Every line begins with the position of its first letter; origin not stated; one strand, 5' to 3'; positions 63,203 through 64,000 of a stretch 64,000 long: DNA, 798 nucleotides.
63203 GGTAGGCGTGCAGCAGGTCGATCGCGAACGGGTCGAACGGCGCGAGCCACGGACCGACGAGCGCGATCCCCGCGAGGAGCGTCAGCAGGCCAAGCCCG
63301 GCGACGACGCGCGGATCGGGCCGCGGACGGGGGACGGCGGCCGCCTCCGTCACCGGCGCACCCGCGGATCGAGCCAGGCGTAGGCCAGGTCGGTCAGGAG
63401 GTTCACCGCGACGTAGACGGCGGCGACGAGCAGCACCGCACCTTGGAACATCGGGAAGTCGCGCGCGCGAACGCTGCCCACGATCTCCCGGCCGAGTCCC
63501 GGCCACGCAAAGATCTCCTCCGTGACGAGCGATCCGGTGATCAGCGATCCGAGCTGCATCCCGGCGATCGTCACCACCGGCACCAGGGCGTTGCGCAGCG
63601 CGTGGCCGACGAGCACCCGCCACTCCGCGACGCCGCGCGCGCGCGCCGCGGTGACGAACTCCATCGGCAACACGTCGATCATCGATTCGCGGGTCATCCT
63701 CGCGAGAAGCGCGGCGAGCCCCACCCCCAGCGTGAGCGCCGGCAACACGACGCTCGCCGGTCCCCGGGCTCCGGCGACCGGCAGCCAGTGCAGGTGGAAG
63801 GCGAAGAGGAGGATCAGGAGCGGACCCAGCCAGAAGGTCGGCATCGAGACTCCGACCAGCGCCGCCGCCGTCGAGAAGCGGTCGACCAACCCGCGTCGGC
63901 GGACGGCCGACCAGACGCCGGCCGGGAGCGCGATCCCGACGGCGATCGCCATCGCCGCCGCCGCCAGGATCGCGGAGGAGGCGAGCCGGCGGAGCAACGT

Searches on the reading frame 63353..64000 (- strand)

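Call 45: search_protein_families(library=pfam, proteins=[window:63353-64000:-], max_evalue=0.001)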
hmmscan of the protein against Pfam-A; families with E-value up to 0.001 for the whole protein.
window:63353-64000:- (216 aa): 1 family
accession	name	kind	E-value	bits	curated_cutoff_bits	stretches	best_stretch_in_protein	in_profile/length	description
PF00528.27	BPD_transp_1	-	1.5e-42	145.8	26.4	1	24-216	1-184/184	Binding-protein-dependent transport system inner membrane component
